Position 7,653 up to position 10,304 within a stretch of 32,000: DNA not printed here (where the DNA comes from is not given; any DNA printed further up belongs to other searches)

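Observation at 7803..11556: Dpm1-like soluble GT2, small single-pass protein and 783-aa DUF2206-like polytopic protein: candidate uncharacterised extracytoplasmic glycan-transfer/polymerisation module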

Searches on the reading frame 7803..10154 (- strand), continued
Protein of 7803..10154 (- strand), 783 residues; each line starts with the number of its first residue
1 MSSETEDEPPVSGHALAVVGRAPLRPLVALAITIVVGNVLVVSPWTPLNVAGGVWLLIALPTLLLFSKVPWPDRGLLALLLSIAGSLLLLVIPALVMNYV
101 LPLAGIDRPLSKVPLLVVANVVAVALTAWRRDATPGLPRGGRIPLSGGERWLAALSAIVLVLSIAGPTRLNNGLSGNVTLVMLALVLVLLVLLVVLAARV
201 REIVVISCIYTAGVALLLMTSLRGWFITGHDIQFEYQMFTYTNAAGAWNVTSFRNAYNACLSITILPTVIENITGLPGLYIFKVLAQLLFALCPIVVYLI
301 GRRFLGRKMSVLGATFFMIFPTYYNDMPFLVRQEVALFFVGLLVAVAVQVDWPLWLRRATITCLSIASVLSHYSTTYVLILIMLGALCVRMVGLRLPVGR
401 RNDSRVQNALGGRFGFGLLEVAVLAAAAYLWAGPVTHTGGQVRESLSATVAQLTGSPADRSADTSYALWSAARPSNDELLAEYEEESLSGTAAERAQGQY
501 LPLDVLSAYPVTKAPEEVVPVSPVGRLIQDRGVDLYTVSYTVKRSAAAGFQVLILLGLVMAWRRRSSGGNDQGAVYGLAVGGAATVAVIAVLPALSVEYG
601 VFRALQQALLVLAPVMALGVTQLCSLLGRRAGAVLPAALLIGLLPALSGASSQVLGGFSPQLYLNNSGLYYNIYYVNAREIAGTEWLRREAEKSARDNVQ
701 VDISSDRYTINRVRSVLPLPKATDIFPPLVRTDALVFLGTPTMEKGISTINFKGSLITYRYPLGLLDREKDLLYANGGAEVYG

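Call 58: search_protein_families(library=pfam, proteins=[L081:6128-7036:+, L081:10886-11278:-, L081:8350-9477:+], max_evalue=1)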
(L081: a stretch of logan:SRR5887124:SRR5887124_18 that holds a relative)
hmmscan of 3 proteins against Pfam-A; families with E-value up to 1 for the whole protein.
L081:6128-7036:+ (302 aa): 3 families
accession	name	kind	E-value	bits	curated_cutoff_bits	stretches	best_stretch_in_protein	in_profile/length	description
PF21836.2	DUF6895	-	0.031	14.1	23.8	1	113-168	97-151/289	Domain of unknown function (DUF6895)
PF09924.15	LPG_synthase_C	-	0.11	12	27.5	1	112-151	111-154/298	Phosphatidylglycerol lysyltransferase, C-terminal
PF13480.13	Acetyltransf_6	-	0.16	12.6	22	1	116-161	3-48/143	Acetyltransferase (GNAT) domain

L081:10886-11278:- (130 aa): 0 families

L081:8350-9477:+ (375 aa): 9 families
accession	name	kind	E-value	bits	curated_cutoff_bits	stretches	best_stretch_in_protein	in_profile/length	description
PF00150.24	Cellulase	-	9.1e-12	45.5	23.5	1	50-288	11-240/272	Cellulase (glycosyl hydrolase family 5)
PF18989.5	DUF5722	-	0.00017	21.1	30.5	1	152-248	137-243/393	Family of unknown function (DUF5722)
PF01229.23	Glyco_hydro_39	-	0.00032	20.1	26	1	146-203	134-193/472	Glycosyl hydrolases family 39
PF01373.23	Glyco_hydro_14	-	0.00084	18.8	27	1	69-135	25-86/402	Glycosyl hydrolase family 14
PF00331.26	Glyco_hydro_10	-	0.0061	16.3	22.1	1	83-370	47-309/311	Glycosyl hydrolase family 10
PF07745.19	Glyco_hydro_53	-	0.02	14.4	24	1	163-337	137-302/340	Glycosyl hydrolase family 53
PF11790.14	Glyco_hydro_cc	-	0.097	12.7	21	1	234-345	135-216/237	Glycosyl hydrolase catalytic core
PF00984.24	UDPG_MGDP_dh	-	0.14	12.7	25.4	0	127-151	55-79/94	UDP-glucose/GDP-mannose dehydrogenase family, central domain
PF02449.21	Glyco_hydro_42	-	0.27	11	21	1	60-129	10-76/376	Beta-galactosidase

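Call 61: search_dna_similar(query=window:7803-10154:-, collection=plasmids, mode=protein, max_rows=15)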
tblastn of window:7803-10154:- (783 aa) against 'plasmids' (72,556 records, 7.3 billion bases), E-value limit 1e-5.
Records with a match: 2; places in all: 2; records where one place covers at least 80% of the query: 1.
Best place of each record, by identity: <60% 2.
By first word of the organism name: Kitasatospora 1; Nonomuraea 1.
By predicted mobility (MOB-suite, as given by PLSDB): non-mobilizable 2.
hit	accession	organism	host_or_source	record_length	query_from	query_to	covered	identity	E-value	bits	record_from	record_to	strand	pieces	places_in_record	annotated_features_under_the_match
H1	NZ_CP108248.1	Kitasatospora sp. NBC_00070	-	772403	95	782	88%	40.3%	6e-84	300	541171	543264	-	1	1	hypothetical protein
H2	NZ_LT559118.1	Nonomuraea gerenzanensis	-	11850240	209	392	23%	31.5%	4e-10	72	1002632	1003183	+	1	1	none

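Call 67: search_protein_families(library=pfam, alignment_id=A1, max_evalue=1)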
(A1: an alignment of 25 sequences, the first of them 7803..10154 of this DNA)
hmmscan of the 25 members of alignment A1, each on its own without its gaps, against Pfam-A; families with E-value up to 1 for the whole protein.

A. member 1, window:7803-10154:- (783 aa): 1 family
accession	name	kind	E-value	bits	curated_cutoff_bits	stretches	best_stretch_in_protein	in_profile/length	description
PF09971.14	DUF2206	-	1.7e-06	27.6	35.6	2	551-782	125-368/368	Predicted membrane protein (DUF2206)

B. families by the number of members that match (of 25 scanned): 11 families
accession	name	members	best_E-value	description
PF09971.14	DUF2206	25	5.4e-24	Predicted membrane protein (DUF2206)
PF13231.12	PMT_2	7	2.1e-05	Dolichyl-phosphate-mannose-protein mannosyltransferase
PF20176.3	DUF6541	2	4.2e-06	Family of unknown function (DUF6541)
PF11804.13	DUF3325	2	0.01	Protein of unknown function (DUF3325)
PF01040.23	UbiA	1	0.0012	UbiA prenyltransferase family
PF09799.14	Transmemb_17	1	0.044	Predicted membrane protein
PF05569.17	Peptidase_M56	1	0.054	BlaR1 peptidase M56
PF14897.12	EpsG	1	0.092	EpsG family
PF21500.3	HolB_lid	1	0.11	DNA polymerase III subunit delta', AAA+ ATPase lid domain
PF06097.16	DUF945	1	0.15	Bacterial protein of unknown function (DUF945)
PF06596.16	PsbX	1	0.23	Photosystem II reaction centre X protein (PsbX)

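Call 68: search_protein_representatives(alignment_id=A1)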
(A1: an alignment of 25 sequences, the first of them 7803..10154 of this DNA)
Query: 25 sequences, 791 profile positions. Proteins with E-value up to 0.001 (for the whole library): 4570; up to 1e-10: 3792; up to 1e-30: 2428. The best 150 are listed.
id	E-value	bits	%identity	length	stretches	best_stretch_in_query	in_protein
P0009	0.0e+00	1137.2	-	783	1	12-791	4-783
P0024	0.0e+00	1069.9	-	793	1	18-791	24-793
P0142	1.9e-297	1005.1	-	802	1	20-791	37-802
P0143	3.8e-291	984.3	-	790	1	15-791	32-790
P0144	2.1e-290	981.9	-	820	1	17-791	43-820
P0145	1.2e-289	979.4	-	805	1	16-791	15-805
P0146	2.4e-289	978.4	-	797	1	15-791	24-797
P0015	4.7e-289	977.4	-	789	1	11-791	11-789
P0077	1.4e-284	962.7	-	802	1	12-791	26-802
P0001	9.7e-284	959.8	-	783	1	23-790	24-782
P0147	1.5e-275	932.7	-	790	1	19-790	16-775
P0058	8.3e-274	927.0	-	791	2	299-791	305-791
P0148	2.4e-273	925.5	-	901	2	11-392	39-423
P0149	4.4e-267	904.8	-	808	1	22-791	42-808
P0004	2.1e-264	895.9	-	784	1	12-791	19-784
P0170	8.1e-238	808.0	-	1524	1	21-791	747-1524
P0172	1.4e-231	787.3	-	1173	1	36-791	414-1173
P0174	3.6e-230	782.7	-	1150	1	7-791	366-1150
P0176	2.7e-229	779.8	-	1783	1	38-791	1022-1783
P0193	3.6e-219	746.3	-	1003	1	12-778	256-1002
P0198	9.2e-213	725.1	-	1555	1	24-791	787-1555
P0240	6.8e-196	669.3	-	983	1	18-791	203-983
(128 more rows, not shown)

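Call 70: search_protein_families(library=pfam, proteins=[P0170, P0172, P0174, P0176, P0198, P0193, P0240], max_evalue=0.001)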
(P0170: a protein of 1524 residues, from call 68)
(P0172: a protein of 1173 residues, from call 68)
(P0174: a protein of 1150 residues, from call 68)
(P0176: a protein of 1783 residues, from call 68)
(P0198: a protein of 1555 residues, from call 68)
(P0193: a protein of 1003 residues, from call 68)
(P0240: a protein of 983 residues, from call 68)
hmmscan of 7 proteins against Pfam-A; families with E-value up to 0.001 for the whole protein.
P0170 (1524 aa): 10 families
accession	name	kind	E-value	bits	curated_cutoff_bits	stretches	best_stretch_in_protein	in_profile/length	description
PF00534.26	Glycos_transf_1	-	1.4e-63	213.9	26.4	2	564-710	13-166/172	Glycosyl transferases group 1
PF13692.12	Glyco_trans_1_4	-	6e-59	198.8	27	2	567-701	2-141/142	Glycosyl transferases group 1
PF13439.12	Glyco_transf_4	-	1e-52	179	28.5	2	14-183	1-169/170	Glycosyltransferase Family 4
PF13579.12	Glyco_trans_4_4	-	8.1e-45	153.4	29.7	2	15-178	1-157/158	Glycosyl transferase 4-like domain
PF09971.14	DUF2206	-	1.1e-20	74.3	35.6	2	1289-1523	122-368/368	Predicted membrane protein (DUF2206)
PF13477.12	Glyco_trans_4_2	-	1.8e-17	64.2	23.4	1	18-143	10-129/139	Glycosyl transferase 4-like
PF20706.3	GT4-conflict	-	1e-16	61.4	26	2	561-680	190-323/385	Family 4 Glycosyltransferase in conflict systems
PF13524.12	Glyco_trans_1_2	-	2.7e-10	40.8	25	1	226-364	12-137/144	Glycosyl transferase-like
PF08323.17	Glyco_transf_5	-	1.3e-06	28.7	22.7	0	2-49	1-50/239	Starch synthase catalytic domain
PF13231.12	PMT_2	-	7.6e-06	26.7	26.1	1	1014-1119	26-132/160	Dolichyl-phosphate-mannose-protein mannosyltransferase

P0172 (1173 aa): 6 families
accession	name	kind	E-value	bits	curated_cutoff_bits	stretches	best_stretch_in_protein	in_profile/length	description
PF00534.26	Glycos_transf_1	-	1.3e-32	113.1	26.4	1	213-354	14-161/172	Glycosyl transferases group 1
PF13692.12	Glyco_trans_1_4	-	6.9e-31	107.9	27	1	216-349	3-141/142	Glycosyl transferases group 1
PF09971.14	DUF2206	-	5.7e-21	75.2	35.6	1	941-1172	123-368/368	Predicted membrane protein (DUF2206)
PF13439.12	Glyco_transf_4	-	1.2e-19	71.4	28.5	1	35-198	2-167/170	Glycosyltransferase Family 4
PF13579.12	Glyco_trans_4_4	-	6.9e-19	69.2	29.7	1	35-196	1-158/158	Glycosyl transferase 4-like domain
PF20706.3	GT4-conflict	-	6.6e-12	45.5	26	1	160-375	142-382/385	Family 4 Glycosyltransferase in conflict systems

P0174 (1150 aa): 7 families
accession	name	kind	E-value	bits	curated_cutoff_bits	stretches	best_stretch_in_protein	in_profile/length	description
PF00534.26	Glycos_transf_1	-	9.6e-31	107.1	26.4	1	180-342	6-167/172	Glycosyl transferases group 1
PF13692.12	Glyco_trans_1_4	-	6.2e-27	95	27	1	191-332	3-141/142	Glycosyl transferases group 1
PF09971.14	DUF2206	-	5.5e-20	72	35.6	2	919-1149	123-368/368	Predicted membrane protein (DUF2206)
PF13439.12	Glyco_transf_4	-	7.6e-19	68.8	28.5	1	12-173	2-165/170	Glycosyltransferase Family 4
PF13579.12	Glyco_trans_4_4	-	1.2e-14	55.4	29.7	1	12-172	1-157/158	Glycosyl transferase 4-like domain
PF20706.3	GT4-conflict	-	4.8e-11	42.7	26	1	167-310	175-323/385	Family 4 Glycosyltransferase in conflict systems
PF13477.12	Glyco_trans_4_2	-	7.8e-06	26.5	23.4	1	22-147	17-137/139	Glycosyl transferase 4-like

P0176 (1783 aa): 8 families
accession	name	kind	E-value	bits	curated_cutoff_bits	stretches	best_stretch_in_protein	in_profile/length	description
PF00534.26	Glycos_transf_1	-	2.1e-72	242.6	26.4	2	191-353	10-170/172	Glycosyl transferases group 1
PF13692.12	Glyco_trans_1_4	-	6.6e-69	231.1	27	2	197-341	2-142/142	Glycosyl transferases group 1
PF13439.12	Glyco_transf_4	-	7.1e-60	202.3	28.5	3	640-804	2-167/170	Glycosyltransferase Family 4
PF13579.12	Glyco_trans_4_4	-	1.6e-46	158.9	29.7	3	640-802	1-158/158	Glycosyl transferase 4-like domain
PF20706.3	GT4-conflict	-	4.3e-24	85.6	26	2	176-364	175-380/385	Family 4 Glycosyltransferase in conflict systems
PF13477.12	Glyco_trans_4_2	-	4.2e-20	72.8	23.4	2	36-160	22-139/139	Glycosyl transferase 4-like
PF09971.14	DUF2206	-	1e-18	67.8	35.6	2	1541-1782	118-368/368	Predicted membrane protein (DUF2206)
PF13524.12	Glyco_trans_1_2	-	1.1e-12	48.6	25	1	222-367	7-140/144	Glycosyl transferase-like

P0198 (1555 aa): 10 families
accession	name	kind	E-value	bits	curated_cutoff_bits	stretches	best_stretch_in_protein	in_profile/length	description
PF00534.26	Glycos_transf_1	-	2.1e-62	210.1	26.4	2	575-735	13-169/172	Glycosyl transferases group 1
PF13692.12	Glyco_trans_1_4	-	4.9e-55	186.1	27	2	578-724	2-142/142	Glycosyl transferases group 1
PF13439.12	Glyco_transf_4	-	1.2e-45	156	28.5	2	397-567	1-169/170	Glycosyltransferase Family 4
PF13579.12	Glyco_trans_4_4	-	2.8e-30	106.2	29.7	2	15-181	1-158/158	Glycosyl transferase 4-like domain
PF20706.3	GT4-conflict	-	1.1e-19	71.2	26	2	262-364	273-385/385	Family 4 Glycosyltransferase in conflict systems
PF09971.14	DUF2206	-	6.1e-15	55.4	35.6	2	1310-1554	109-368/368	Predicted membrane protein (DUF2206)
PF13477.12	Glyco_trans_4_2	-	1e-14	55.3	23.4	1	415-513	23-116/139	Glycosyl transferase 4-like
PF13524.12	Glyco_trans_1_2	-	3.4e-10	40.5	25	1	606-744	9-135/144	Glycosyl transferase-like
PF13231.12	PMT_2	-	9.8e-06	26.3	26.1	1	1051-1166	26-144/160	Dolichyl-phosphate-mannose-protein mannosyltransferase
PF08323.17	Glyco_transf_5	-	0.00025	21.3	22.7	0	2-121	1-166/239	Starch synthase catalytic domain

P0193 (1003 aa): 1 family
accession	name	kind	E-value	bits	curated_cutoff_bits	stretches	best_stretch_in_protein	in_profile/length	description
PF09971.14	DUF2206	-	2.1e-12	47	35.6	2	782-977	122-326/368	Predicted membrane protein (DUF2206)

P0240 (983 aa): 1 family
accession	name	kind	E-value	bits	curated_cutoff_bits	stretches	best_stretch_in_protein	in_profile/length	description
PF09971.14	DUF2206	-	4.4e-11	42.7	35.6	1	745-945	122-326/368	Predicted membrane protein (DUF2206)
